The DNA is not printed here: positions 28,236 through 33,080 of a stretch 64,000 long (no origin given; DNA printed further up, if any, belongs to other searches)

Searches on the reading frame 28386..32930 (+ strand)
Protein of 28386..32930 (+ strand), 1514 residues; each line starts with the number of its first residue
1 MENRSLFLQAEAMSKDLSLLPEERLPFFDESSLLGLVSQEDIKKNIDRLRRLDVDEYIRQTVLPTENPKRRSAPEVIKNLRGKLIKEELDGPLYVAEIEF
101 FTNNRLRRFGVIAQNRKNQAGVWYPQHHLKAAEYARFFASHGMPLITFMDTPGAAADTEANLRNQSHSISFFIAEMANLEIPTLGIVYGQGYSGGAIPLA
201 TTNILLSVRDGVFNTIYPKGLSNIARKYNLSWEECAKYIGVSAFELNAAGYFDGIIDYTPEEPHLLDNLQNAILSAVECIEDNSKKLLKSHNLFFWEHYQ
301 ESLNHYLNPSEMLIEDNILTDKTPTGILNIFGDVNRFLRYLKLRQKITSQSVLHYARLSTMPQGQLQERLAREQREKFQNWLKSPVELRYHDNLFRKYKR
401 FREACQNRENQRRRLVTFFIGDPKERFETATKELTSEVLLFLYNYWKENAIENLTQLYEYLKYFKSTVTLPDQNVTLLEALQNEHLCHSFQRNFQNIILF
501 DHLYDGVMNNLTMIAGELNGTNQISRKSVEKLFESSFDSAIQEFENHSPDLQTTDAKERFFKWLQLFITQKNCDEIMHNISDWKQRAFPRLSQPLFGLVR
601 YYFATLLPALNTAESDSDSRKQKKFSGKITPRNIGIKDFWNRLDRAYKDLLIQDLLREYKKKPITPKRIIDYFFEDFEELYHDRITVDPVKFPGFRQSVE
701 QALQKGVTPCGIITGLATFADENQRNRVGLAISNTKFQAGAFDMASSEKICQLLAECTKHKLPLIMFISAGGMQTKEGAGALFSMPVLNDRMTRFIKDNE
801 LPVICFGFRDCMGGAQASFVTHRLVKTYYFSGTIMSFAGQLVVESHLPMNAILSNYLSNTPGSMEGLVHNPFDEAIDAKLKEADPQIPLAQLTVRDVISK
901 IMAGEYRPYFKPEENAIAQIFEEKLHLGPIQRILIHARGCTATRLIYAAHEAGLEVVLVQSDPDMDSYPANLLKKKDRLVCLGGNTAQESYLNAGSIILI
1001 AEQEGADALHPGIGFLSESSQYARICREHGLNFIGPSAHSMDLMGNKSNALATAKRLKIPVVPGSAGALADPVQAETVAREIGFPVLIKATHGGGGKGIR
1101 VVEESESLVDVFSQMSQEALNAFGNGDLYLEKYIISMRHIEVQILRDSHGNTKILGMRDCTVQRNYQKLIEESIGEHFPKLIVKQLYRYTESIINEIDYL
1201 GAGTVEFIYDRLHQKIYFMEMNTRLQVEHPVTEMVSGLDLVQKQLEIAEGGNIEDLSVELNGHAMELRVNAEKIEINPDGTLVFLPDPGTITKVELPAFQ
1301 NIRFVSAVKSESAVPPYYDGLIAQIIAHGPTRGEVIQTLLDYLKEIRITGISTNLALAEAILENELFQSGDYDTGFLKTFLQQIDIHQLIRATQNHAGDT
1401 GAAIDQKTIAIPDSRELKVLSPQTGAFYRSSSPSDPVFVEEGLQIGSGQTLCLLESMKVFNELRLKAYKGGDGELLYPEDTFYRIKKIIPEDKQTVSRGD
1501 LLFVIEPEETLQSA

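Call 20: search_protein_families(library=ncbifam, proteins=[window:28386-32930:+], max_evalue=0.00001)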
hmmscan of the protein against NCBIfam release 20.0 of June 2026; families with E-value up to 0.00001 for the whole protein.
window:28386-32930:+ (1514 aa): 26 families (the best 25 are shown)
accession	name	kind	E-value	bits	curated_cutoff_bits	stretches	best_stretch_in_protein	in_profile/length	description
NF006367.0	PRK08591.1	subfamily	1.3e-148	495.4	597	1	930-1383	2-447/451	acetyl-CoA carboxylase biotin carboxylase subunit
TIGR00514.1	accC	equivalog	1.4e-139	465.9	626.5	1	930-1382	2-446/449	acetyl-CoA carboxylase biotin carboxylase subunit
NF009554.0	PRK12999.1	equivalog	6e-130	435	965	1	929-1380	4-455/1147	pyruvate carboxylase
NF006286.0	PRK08462.1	equivalog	1.4e-129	432.8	740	1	930-1378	4-442/445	acetyl-CoA carboxylase biotin carboxylase subunit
NF009471.0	PRK12833.1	equivalog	2.8e-128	428.4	686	1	929-1392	4-459/467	acetyl-CoA carboxylase biotin carboxylase subunit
NF004085.0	PRK05586.1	equivalog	1.7e-127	426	723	1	930-1381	2-445/448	acetyl-CoA carboxylase biotin carboxylase subunit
NF006406.0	PRK08654.1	equivalog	1.3e-123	413.1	739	1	931-1397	3-461/499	acetyl-CoA carboxylase biotin carboxylase subunit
TIGR02712.1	urea_carbox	equivalog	6.6e-122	408.3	1303.85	1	931-1386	2-448/1201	urea carboxylase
NF005525.0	PRK07178.1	equivalog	7.8e-113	377.6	768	1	930-1397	2-458/471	acetyl-CoA carboxylase biotin carboxylase subunit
TIGR01235.1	pyruv_carbox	equivalog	8.3e-108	361.4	1114.45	1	933-1381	2-452/1143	pyruvate carboxylase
NF006287.0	PRK08463.1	equivalog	6.6e-98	328.6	775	1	930-1404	2-467/479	acetyl-CoA carboxylase subunit A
NF041504.1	AccA_sub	subfamily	2.4e-27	96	300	1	112-289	64-246/257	carboxyltransferase subunit alpha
NF004344.0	PRK05724.1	equivalog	1.3e-22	80.4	357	1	116-264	125-273/319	acetyl-CoA carboxylase carboxyltransferase subunit alpha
TIGR00513.1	accA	equivalog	9.5e-21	74.5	319.3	1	121-265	130-274/321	acetyl-CoA carboxylase carboxyl transferase subunit alpha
NF003671.0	PRK05294.1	equivalog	3.3e-18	64.7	599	2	1027-1260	647-873/1058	carbamoyl-phosphate synthase large subunit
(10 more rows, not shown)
